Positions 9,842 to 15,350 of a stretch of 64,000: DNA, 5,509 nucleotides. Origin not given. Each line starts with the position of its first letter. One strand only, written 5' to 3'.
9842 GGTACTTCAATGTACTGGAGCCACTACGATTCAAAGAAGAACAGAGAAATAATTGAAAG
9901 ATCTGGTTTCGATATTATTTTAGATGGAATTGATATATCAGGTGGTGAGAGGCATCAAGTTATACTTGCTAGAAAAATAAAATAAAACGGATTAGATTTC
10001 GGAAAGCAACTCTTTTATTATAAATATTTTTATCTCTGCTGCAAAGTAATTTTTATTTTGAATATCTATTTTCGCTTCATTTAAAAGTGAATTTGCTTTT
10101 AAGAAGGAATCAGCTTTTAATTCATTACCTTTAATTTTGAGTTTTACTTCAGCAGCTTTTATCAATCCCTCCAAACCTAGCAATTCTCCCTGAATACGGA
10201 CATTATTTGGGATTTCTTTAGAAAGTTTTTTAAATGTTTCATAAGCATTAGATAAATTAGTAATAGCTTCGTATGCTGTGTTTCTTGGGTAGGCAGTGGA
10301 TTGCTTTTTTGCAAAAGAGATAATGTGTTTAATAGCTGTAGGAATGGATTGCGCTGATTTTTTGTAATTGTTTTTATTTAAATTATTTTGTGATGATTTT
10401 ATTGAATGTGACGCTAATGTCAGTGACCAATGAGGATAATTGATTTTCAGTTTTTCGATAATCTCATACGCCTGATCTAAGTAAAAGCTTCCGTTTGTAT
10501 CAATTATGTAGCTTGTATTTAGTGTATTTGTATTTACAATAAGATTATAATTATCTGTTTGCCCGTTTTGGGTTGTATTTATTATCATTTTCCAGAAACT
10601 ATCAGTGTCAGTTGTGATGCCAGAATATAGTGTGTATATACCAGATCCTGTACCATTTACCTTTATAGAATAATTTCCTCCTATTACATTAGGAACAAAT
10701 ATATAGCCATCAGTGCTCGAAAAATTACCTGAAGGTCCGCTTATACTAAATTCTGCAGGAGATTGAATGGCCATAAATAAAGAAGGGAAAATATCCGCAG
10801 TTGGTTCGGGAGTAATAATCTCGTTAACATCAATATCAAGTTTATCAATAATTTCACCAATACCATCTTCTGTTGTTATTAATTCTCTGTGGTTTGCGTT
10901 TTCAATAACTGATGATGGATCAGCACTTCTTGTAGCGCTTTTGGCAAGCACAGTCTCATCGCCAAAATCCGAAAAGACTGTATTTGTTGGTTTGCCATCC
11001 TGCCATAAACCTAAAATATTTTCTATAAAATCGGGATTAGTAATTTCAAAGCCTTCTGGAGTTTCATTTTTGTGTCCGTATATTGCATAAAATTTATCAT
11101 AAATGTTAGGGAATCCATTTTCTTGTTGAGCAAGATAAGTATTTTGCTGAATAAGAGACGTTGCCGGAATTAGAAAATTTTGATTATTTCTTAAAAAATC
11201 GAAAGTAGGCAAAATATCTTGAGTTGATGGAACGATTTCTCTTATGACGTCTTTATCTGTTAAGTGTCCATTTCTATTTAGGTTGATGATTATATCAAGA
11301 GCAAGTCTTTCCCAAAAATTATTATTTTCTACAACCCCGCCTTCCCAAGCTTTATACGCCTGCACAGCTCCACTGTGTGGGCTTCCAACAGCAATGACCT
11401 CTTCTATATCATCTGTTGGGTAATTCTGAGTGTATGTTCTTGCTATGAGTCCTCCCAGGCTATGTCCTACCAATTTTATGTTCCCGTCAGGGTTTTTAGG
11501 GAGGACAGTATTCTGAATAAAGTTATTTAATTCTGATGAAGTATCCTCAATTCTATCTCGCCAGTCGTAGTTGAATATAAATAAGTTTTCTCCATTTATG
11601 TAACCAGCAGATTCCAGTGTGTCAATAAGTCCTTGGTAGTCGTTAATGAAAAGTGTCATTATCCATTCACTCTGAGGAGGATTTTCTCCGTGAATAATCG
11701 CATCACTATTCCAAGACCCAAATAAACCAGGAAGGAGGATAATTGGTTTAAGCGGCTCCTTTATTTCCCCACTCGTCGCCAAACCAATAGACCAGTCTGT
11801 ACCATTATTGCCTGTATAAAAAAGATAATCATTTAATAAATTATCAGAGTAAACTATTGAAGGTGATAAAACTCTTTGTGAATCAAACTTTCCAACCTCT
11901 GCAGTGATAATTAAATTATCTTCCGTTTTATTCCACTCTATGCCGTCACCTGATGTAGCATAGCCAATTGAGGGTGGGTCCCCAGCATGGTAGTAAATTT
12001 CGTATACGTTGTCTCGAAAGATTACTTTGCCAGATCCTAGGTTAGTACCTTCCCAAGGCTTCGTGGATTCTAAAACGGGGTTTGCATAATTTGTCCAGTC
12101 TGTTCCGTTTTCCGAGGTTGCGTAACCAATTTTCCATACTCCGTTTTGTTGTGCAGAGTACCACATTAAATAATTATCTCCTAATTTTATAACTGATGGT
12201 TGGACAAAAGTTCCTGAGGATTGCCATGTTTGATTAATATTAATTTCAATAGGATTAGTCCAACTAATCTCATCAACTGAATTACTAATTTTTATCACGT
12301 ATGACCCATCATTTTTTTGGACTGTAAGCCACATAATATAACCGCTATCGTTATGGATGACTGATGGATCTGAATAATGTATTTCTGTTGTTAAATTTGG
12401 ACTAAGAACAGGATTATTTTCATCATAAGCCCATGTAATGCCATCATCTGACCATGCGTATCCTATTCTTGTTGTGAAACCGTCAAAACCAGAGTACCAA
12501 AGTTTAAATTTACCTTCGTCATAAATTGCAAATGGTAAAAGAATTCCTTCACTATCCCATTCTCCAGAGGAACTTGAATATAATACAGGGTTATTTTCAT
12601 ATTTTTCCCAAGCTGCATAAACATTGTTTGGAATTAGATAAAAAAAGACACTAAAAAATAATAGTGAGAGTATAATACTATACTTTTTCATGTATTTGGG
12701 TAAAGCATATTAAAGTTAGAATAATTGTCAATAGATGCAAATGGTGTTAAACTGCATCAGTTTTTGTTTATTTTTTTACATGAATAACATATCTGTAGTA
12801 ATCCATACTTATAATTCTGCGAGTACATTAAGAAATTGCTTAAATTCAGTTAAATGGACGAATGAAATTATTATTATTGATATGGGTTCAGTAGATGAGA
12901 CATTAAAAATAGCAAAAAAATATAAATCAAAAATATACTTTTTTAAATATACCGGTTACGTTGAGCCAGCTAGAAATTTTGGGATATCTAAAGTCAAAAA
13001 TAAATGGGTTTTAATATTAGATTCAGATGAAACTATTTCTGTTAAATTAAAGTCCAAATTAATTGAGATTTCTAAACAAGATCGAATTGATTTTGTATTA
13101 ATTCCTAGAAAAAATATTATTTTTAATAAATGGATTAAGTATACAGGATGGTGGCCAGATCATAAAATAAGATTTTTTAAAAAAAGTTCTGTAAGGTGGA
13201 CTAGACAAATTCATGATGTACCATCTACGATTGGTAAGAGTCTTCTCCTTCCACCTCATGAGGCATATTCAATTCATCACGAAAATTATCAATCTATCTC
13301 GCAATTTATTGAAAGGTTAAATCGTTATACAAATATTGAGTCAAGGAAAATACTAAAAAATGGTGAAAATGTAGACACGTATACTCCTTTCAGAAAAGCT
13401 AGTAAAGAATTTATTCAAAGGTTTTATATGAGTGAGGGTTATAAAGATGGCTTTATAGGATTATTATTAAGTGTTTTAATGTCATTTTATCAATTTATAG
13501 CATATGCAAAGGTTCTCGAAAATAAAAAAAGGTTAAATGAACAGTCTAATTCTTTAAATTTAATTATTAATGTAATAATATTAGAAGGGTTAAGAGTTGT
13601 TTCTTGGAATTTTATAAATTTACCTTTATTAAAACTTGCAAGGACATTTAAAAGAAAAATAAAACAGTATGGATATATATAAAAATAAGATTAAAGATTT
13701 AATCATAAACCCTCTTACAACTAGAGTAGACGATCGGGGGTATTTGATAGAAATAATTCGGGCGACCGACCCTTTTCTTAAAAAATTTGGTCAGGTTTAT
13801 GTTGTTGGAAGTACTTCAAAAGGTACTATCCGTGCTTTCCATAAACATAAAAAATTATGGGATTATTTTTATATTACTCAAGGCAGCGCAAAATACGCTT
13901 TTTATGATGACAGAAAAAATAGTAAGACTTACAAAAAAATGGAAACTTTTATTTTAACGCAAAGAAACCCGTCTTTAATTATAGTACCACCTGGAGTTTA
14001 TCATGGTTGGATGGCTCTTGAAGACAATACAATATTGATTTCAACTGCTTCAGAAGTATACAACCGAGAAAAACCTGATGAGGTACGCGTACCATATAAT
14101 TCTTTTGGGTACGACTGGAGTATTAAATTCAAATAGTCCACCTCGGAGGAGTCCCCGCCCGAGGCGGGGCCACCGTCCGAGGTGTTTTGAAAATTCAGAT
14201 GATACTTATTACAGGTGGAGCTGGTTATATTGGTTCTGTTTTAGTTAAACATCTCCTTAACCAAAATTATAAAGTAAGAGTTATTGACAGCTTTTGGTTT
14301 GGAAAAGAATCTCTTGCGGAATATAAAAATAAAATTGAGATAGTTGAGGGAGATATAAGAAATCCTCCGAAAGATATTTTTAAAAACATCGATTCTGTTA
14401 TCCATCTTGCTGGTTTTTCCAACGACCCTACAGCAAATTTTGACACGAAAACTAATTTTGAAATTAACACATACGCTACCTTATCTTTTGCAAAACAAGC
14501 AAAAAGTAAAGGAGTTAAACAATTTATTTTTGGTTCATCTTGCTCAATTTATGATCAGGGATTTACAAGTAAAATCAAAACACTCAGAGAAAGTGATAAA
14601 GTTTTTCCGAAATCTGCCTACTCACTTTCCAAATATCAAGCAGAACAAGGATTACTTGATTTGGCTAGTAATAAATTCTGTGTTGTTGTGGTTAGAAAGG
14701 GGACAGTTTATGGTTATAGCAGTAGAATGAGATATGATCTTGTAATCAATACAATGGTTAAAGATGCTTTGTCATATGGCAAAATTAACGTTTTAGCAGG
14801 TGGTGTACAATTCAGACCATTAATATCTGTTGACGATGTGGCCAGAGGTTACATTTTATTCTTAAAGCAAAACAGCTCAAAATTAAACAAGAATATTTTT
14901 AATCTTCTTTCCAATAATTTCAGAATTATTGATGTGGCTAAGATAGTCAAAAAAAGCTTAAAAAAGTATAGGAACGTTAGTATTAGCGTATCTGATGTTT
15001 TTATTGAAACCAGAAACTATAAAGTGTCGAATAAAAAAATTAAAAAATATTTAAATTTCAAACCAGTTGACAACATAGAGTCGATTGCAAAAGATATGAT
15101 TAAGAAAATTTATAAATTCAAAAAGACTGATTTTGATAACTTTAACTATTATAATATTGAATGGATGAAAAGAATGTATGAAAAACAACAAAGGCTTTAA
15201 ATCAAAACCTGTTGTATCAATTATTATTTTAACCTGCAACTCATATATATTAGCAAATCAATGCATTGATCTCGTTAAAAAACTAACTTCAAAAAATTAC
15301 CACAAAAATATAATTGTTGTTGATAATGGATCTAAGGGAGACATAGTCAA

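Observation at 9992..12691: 899-aa secreted fusion of a BNR/Asp-box beta-propeller, a lipase-type alpha/beta hydrolase and a C-terminal beta-rich domain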

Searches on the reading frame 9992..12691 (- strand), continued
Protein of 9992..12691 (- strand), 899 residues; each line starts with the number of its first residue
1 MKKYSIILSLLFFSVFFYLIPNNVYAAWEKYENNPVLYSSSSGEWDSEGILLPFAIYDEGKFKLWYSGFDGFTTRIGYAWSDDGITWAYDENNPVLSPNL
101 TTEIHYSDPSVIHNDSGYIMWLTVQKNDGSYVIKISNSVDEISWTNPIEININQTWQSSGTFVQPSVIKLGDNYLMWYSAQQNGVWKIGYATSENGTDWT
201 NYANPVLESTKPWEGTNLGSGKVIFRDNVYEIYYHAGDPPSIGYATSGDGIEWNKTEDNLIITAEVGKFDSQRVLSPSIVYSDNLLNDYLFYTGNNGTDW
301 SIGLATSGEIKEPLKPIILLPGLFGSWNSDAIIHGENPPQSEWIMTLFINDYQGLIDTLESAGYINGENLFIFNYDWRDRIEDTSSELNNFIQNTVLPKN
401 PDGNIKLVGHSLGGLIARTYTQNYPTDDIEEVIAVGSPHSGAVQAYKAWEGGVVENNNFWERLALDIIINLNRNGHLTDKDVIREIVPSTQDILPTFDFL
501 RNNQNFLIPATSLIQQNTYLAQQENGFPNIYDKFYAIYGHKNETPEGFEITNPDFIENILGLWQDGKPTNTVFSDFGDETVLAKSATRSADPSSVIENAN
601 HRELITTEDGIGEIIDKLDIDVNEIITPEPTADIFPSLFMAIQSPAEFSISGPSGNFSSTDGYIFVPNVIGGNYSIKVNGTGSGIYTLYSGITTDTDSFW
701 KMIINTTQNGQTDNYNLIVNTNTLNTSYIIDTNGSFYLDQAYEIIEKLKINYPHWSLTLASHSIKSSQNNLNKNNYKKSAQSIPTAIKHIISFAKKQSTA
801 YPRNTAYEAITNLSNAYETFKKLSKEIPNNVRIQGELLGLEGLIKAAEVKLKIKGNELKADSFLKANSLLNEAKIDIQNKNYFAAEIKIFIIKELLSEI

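Call 65: search_protein_representatives(alignment_id=A1)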
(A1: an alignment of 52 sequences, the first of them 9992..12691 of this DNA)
Query: 52 sequences, 909 profile positions. Proteins with E-value up to 0.001 (for the whole library): 45292; up to 1e-10: 19647; up to 1e-30: 6005. The best 150 are listed.
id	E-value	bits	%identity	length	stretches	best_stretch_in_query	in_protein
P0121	0.0e+00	2919.8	-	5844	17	29-308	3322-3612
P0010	0.0e+00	1140.7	-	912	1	3-908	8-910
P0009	0.0e+00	1126.6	-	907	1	5-908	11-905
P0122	0.0e+00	1095.2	-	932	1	7-907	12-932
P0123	0.0e+00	1068.1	-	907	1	3-906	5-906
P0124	0.0e+00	1065.5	-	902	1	8-907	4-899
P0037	0.0e+00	1055.6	-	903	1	3-907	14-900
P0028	0.0e+00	1033.1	-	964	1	7-907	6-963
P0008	0.0e+00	1032.0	-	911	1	2-907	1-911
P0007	0.0e+00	1023.4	-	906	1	2-907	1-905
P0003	6.2e-298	1007.4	-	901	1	8-907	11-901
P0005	5.0e-297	1004.4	-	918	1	3-907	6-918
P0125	2.5e-296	1002.0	-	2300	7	26-311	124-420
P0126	9.1e-291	983.7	-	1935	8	29-269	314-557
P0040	4.8e-290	981.3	-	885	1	2-879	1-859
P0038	3.3e-252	856.1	-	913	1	2-904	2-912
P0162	2.9e-249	846.3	-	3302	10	40-303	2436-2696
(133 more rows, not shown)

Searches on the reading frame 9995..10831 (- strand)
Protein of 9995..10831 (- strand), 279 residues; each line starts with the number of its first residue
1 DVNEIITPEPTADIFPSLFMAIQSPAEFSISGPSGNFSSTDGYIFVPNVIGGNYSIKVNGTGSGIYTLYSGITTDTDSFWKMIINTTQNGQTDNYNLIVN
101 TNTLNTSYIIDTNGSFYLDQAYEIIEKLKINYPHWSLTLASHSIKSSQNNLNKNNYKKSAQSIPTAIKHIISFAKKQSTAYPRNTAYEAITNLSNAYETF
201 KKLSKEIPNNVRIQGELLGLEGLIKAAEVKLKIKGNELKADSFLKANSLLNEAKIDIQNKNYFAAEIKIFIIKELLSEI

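Call 35: predict_structure(alignment_id=A2)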
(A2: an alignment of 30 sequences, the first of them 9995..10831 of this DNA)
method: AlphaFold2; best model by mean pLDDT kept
length: 279 residues; sequences in the alignment: 30
mean_pLDDT: 92.1   pTM: 0.86
mean pLDDT of the five models: 92.1, 91.7, 91.4, 91.4, 91.3
residues with pLDDT >= 90: 229; 70-90: 36; 50-70: 11; < 50: 3
segments of 3 or more residues with pLDDT < 50: 1-3
pLDDT, mean of each block of 10 residues (from residue 1): 52 86 94 94 92 95 94 89 93 92 77 93 96 97 98 97 98 93 95 96 96 97 95 90 95 96 97 93
secondary structure, 60 per line:
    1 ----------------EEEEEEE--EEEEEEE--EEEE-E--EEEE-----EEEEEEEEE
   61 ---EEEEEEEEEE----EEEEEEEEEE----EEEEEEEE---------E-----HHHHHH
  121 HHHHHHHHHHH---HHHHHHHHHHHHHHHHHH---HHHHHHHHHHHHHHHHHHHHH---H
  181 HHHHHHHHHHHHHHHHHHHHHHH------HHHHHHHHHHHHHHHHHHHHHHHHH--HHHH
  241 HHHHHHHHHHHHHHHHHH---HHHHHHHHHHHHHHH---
elements in order: E17-23 E26-32 E35-38 E43-46 E52-60 E64-73 E78-87 E92-99 H115-131 H135-152 H156-176 H180-203 H210-234 H237-258 H262-276

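Call 52: fold_search(model_id=the predicted structure, library=pdb)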
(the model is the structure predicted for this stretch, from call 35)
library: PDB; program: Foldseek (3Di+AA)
matches with E <= 10: 619; with E <= 0.001: 0
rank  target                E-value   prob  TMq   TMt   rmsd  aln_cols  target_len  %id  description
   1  9ekv_A                2.7e-02  0.14  0.14  0.10  22.6       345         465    8  ML-SA5 bound TRPML1 in an open state (released 2025-06-18)
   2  7nsn_A                2.9e-02  0.95  0.27  0.06  15.2       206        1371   11  Multi-domain GH92 alpha-1,2-mannosidase from Neobacillus novalis: mannoimidazole complex (released 2022-09-21)
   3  9hj6_A                3.2e-02  0.12  0.14  0.10  22.8       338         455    6  TRPML1 in complex with compound 2 (released 2025-06-04)
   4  5mgx_F                3.4e-02  0.44  0.21  0.22  18.1       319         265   11  The structure of FKBP38 in complex with the MEEVD tetratricopeptide binding-motif of Hsp90 (released 2017-03-22)
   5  9cbz_A                3.7e-02  0.13  0.14  0.10  22.9       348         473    5  Cryo-EM structure of mouse TRPML1 channel Y404W at 2.86 Angstrom resolution (released 2024-10-09)
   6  9el0_A                3.7e-02  0.11  0.13  0.09  22.6       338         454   10  ML2-SA1 bound TRPML2 in a pre-open state (released 2025-06-18)
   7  9eks_A                4.2e-02  0.06  0.11  0.08  23.4       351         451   11  ML2-SA1 bound TRPML1-V432A/A433G in a partially open state (released 2025-06-18)
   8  9ekz_A                4.6e-02  0.10  0.13  0.09  23.1       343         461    8  (+)ML-SI3 bound TRPML2 in an open state (released 2025-06-18)
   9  7nsn_B                5.4e-02  0.85  0.25  0.07  16.7       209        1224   11  Multi-domain GH92 alpha-1,2-mannosidase from Neobacillus novalis: mannoimidazole complex (released 2022-09-21)
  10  5mgx_G                6.0e-02  0.35  0.21  0.22  18.1       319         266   10  The structure of FKBP38 in complex with the MEEVD tetratricopeptide binding-motif of Hsp90 (released 2017-03-22)
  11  5mgx_E                6.3e-02  0.33  0.21  0.22  18.5       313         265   10  The structure of FKBP38 in complex with the MEEVD tetratricopeptide binding-motif of Hsp90 (released 2017-03-22)
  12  9ekt_A                9.1e-02  0.08  0.13  0.10  23.7       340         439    7  (+)ML-SI3 bound TRPML1-V432A/A433G in a partially open state (released 2025-06-18)
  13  3u6g_B                1.5e-01  0.66  0.18  0.35   8.4       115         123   10  Crystal structure of a domain of unknown function, DUF4425 (BVU_3708) from Bacteroides vulgatus ATCC 8482 at 1.35 A re (released 2011-11-02)
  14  9eky_A                1.6e-01  0.07  0.13  0.09  22.0       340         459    8  (+)ML-SI3 bound TRPML2 in a pre-open state (released 2025-06-18)
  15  7l7i_C                1.8e-01  0.16  0.19  0.14  18.6       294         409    9  Cryo-EM structure of Hsp90:FKBP51:p23 closed-state complex (released 2021-08-25)
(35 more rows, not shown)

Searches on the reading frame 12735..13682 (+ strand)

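Call 31: search_protein_families(library=pfam, proteins=[window:12735-13682:+], max_evalue=0.00001)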
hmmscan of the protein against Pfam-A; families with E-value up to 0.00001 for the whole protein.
window:12735-13682:+ (315 aa): 1 family
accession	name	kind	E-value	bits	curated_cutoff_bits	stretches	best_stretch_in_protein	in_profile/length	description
PF00535.33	Glycos_transf_2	-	1.9e-20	73.9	23.3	1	20-160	1-150/168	Glycosyl transferase family 2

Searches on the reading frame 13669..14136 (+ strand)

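Call 31: search_protein_families(library=pfam, proteins=[window:13669-14136:+], max_evalue=0.00001)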
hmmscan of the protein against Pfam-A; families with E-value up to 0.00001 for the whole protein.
window:13669-14136:+ (155 aa): 3 families
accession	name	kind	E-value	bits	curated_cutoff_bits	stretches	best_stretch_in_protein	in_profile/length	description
PF00908.23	dTDP_sugar_isom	-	1.2e-19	71.1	27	1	6-151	2-153/168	dTDP-4-dehydrorhamnose 3,5-epimerase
PF14667.12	Polysacc_synt_C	-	6.4e-09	36.4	28.7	1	20-138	2-110/111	Polysaccharide biosynthesis C-terminal domain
PF05523.17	FdtA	-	4.5e-06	26.9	23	1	15-134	7-117/131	WxcM-like, C-terminal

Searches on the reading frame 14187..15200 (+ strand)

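Call 31: search_protein_families(library=pfam, proteins=[window:14187-15200:+], max_evalue=0.00001)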
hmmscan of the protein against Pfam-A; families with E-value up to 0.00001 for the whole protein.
window:14187-15200:+ (337 aa): 8 families
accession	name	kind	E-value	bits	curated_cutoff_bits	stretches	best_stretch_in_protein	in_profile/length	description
PF01370.27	Epimerase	-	2.8e-38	132.1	20.9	1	6-240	1-239/240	NAD dependent epimerase/dehydratase family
PF16363.11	GDP_Man_Dehyd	-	7.1e-20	72.2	27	1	7-304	1-332/332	GDP-mannose 4,6 dehydratase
PF01073.25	3Beta_HSD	-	4.1e-18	65.8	22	1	7-224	1-227/280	3-beta hydroxysteroid dehydrogenase/isomerase family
PF04321.23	RmlD_sub_bind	-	1.1e-14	54.6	27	1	5-261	2-234/287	RmlD substrate binding domain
PF07993.18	NAD_binding_4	-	2.4e-13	50.3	20.1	1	45-180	58-213/258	Male sterility protein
PF13460.12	NAD_binding_10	-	5.8e-09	36.5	27.2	1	10-154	1-129/184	NAD(P)H-binding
PF05368.20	NmrA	-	1.4e-08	35.1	27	1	4-319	3-297/298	NmrA-like family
PF02719.21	Polysacc_synt_2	-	2.2e-08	34.1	20.2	1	6-118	1-128/293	Polysaccharide biosynthesis protein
